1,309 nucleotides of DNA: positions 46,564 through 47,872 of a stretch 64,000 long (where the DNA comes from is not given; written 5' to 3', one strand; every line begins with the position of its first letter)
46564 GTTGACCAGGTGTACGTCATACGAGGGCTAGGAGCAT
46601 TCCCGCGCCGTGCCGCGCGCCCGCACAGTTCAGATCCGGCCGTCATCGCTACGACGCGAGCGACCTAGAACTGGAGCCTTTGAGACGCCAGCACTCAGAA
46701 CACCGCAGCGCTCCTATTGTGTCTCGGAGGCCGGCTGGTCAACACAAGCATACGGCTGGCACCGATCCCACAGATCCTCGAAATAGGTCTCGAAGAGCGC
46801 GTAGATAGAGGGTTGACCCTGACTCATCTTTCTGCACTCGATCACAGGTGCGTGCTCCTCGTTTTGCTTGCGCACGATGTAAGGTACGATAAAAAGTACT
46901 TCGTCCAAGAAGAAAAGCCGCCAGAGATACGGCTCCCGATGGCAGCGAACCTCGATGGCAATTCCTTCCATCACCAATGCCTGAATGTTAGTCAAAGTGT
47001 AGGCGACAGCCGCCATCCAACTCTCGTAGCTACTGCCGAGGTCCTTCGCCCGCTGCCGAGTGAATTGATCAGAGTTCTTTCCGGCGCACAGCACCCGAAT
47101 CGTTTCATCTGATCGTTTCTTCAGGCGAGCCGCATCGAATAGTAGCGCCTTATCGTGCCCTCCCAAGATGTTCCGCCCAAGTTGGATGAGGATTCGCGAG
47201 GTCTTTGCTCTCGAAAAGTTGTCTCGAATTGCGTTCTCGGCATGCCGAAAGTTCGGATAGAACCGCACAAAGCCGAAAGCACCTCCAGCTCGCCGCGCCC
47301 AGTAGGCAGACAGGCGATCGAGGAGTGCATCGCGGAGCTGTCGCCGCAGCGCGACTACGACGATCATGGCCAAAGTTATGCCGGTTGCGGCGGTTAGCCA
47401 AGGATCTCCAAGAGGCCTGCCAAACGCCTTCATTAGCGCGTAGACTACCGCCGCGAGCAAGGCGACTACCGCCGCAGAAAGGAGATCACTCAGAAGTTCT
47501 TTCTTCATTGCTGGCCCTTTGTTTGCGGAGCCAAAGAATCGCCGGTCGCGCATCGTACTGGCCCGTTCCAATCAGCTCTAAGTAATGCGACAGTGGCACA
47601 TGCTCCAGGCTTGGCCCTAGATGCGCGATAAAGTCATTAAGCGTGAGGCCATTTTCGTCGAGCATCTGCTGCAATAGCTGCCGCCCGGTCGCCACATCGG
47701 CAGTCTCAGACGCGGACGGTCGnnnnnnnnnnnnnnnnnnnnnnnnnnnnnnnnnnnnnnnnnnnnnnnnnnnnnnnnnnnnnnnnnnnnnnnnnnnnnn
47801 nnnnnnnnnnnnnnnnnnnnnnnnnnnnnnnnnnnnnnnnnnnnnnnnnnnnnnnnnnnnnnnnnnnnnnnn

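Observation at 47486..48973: Unusual domain fusion: zinc-metallopeptidase-like HEXXH domain + RelA/SpoT nucleotidyltransferase in one 495-aa polypeptide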

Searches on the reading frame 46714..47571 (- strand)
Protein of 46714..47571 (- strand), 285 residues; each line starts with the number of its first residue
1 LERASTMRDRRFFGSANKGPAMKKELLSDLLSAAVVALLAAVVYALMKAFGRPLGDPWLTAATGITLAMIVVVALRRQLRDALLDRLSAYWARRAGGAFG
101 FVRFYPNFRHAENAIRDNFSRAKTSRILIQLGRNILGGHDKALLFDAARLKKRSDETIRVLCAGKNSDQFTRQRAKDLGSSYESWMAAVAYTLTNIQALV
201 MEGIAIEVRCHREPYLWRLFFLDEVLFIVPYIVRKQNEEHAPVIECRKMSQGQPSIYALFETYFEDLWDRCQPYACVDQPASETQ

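Call 3: search_protein_families(library=pfam, proteins=[window:46714-47571:-], max_evalue=1)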
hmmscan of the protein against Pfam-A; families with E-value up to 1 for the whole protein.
window:46714-47571:- (285 aa): 1 family
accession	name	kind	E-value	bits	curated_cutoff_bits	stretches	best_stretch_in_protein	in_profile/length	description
PF01545.26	Cation_efflux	-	0.15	12.3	26.6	1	24-77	141-192/198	Cation efflux family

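Call 4: search_protein_families(library=padloc, proteins=[window:46714-47571:-], max_evalue=1)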
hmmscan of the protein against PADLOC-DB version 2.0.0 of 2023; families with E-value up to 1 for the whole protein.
window:46714-47571:- (285 aa): 0 families

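Call 5: search_protein_families(library=ncbifam, proteins=[window:46714-47571:-], max_evalue=1)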
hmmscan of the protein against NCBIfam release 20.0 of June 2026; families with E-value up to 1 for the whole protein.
window:46714-47571:- (285 aa): 1 family
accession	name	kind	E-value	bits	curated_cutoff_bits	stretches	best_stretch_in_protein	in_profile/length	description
NF009957.0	PRK13424.1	equivalog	0.088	12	436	1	127-197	80-154/291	F0F1 ATP synthase subunit gamma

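Call 25: find_homologous_proteins(query=window:46714-47508:-, max_evalue=0.001)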
Query window:46714-47508:- (264 aa): 3 proteins with E <= 0.001 among 7100 candidates.
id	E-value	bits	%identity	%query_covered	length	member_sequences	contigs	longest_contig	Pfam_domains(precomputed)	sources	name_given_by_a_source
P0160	3.7e-173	592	100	100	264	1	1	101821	-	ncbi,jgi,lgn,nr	ncbi:MAG TPA: hypothetical protein VGS57_02065 [Thermoanaerobaculia bacterium]|jgi:hypothetical prot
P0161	2.9e-42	163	35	94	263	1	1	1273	-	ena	-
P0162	2.8e-41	160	36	98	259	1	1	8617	-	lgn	-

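Call 26: find_encoding_contigs(protein=P0162, flank=10000)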
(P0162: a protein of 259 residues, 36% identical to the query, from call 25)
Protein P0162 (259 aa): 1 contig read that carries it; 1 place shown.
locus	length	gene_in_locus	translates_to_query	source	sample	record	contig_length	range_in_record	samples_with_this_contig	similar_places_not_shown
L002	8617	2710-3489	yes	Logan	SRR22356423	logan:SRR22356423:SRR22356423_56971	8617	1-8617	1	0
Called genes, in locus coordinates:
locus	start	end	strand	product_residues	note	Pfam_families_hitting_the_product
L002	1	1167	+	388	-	?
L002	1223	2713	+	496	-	PF04607:RelA_SpoT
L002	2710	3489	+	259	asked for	-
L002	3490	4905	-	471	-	PF00675:Peptidase_M16, PF05193:Peptidase_M16_C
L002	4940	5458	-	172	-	PF08534:Redoxin, PF00578:AhpC-TSA, PF13905:Thioredoxin_8 (weak)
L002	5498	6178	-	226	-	PF00483:NTP_transferase, PF01128:IspD, PF12804:NTP_transf_3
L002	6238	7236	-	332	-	PF00941:FAD_binding_5, PF03450:CO_deh_flav_C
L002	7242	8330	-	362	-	PF00069:Pkinase, PF01636:APH (faint), PF07714:PK_Tyr_Ser-Thr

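Call 27: find_encoding_contigs(protein=P0161, flank=10000)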
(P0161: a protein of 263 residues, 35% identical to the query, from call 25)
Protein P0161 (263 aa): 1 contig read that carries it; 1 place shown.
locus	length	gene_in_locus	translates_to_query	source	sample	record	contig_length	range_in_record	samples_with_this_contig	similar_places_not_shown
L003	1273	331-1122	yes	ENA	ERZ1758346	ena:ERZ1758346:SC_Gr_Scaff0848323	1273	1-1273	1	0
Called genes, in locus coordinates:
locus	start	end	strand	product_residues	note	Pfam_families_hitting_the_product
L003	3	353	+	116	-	?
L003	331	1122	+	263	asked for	-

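Call 36: search_protein_families(library=pfam, proteins=[L002:1223-1900:+, L002:2480-2713:+, L002:2710-3489:+], max_evalue=10)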
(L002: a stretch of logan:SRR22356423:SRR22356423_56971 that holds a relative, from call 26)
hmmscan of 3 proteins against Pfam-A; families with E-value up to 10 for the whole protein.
L002:1223-1900:+ (226 aa): 1 family
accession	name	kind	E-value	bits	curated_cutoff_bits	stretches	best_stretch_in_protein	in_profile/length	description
PF06847.16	Arc_PepC_II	-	0.065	14.3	29.9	1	118-170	11-64/93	Archaeal Peptidase A24 C-terminus Type II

L002:2480-2713:+ (77 aa): 0 families

L002:2710-3489:+ (259 aa): 2 families
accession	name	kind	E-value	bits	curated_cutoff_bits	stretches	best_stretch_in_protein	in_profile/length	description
PF03706.18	LPG_synthase_TM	-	0.0038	17.2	33.4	1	5-69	114-184/302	Lysylphosphatidylglycerol synthase TM region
PF13886.12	TM7S3_TM198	-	0.066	13.3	29.2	1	7-79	53-131/199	TM7S3/TM198-like domain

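Call 61: search_solved_structures(query=A5, max_evalue=10, show_alignments=2)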
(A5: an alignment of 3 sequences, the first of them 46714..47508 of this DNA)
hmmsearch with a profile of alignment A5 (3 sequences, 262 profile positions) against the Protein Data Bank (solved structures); distinct sequences matched with E-value up to 10: 1.
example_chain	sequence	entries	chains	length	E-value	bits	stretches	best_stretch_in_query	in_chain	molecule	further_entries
7bqe_A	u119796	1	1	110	0.56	12.6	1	71-142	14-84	NF3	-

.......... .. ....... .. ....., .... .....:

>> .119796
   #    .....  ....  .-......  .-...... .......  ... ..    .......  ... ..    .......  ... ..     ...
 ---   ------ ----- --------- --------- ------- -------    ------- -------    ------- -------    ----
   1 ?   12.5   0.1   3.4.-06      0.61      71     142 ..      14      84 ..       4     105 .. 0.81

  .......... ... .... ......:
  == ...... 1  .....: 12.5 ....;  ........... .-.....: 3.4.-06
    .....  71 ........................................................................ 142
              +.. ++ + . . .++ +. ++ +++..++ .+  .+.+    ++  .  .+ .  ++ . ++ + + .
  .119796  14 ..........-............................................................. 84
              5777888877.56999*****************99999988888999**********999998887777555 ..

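Call 62: search_protein_families(library=pfam, alignment_id=A5, max_evalue=10)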
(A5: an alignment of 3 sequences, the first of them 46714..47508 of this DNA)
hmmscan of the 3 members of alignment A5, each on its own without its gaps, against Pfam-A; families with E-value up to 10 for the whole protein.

A. member 1, window:46714-47508:- (264 aa): 1 family
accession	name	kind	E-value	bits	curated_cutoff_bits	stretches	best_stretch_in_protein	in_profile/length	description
PF01545.26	Cation_efflux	-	0.31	11.2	26.6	1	4-56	142-192/198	Cation efflux family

B. families by the number of members that match (of 3 scanned): 4 families
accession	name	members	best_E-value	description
PF03706.18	LPG_synthase_TM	1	0.0038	Lysylphosphatidylglycerol synthase TM region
PF11460.13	DUF3007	1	0.035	Protein of unknown function (DUF3007)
PF13886.12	TM7S3_TM198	1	0.066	TM7S3/TM198-like domain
PF01545.26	Cation_efflux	1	0.31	Cation efflux family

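Call 64: search_protein_families(library=padloc, proteins=[P0165, P0162], max_evalue=0.1)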
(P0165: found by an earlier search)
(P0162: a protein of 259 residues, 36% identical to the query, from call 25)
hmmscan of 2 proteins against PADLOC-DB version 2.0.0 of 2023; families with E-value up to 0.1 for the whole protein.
P0165 (496 aa): 1 family
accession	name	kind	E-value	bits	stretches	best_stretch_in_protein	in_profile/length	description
PDLC04999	PDC-S33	-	3.2e-11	41.3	1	282-396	50-169/349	-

P0162 (259 aa): 0 families

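Call 70: search_dna_similar(query=window:46714-47508:-, collection=plasmids, mode=protein, max_evalue=0.001, max_rows=10)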
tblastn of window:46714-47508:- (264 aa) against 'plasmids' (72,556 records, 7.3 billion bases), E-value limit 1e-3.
No match.

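Call 71: search_dna_similar(query=window:46714-47508:-, collection=phages, mode=protein, max_evalue=0.001, max_rows=10)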
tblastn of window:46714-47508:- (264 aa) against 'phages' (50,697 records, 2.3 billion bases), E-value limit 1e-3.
No match.

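Call 74: find_related_loci(query=A5, collection=viral_contigs, flank=6000)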
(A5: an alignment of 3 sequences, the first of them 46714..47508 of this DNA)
Query A5 (264 aa) in viral_contigs; peptide patterns used: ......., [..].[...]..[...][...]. (x = any residue, [..] = any of these).
42 stretches matched a pattern, but none encodes a relative of the query by tblastn (E <= 1e-3).

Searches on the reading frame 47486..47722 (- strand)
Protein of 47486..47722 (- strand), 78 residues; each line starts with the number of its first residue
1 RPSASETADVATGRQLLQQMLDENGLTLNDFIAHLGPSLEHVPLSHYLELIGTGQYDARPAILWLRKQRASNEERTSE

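Call 33: find_related_loci(query=A2, collection=metagenome_contigs, flank=6000)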
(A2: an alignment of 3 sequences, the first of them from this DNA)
Query A2 (74 aa) in metagenome_contigs; peptide patterns used: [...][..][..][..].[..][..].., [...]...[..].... (x = any residue, [..] = any of these).
581 stretches matched a pattern, but none encodes a relative of the query by tblastn (E <= 1e-3).

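Call 34: find_related_loci(query=A2, collection=genome_contigs, flank=6000)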
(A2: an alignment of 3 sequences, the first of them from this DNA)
Query A2 (74 aa) in genome_contigs; peptide patterns used: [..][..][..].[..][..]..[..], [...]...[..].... (x = any residue, [..] = any of these).
334 stretches matched a pattern, but none encodes a relative of the query by tblastn (E <= 1e-3).

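Call 36: search_protein_families(library=pfam, proteins=[window:47486-47722:-], max_evalue=10)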
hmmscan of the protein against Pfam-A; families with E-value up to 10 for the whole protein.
window:47486-47722:- (78 aa): 0 families

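Call 75: find_related_loci(query=A2, collection=viral_contigs, flank=6000)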
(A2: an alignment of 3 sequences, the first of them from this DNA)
Query A2 (74 aa) in viral_contigs; peptide patterns used: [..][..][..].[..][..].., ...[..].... (x = any residue, [..] = any of these).
76 stretches matched a pattern, but none encodes a relative of the query by tblastn (E <= 1e-3).
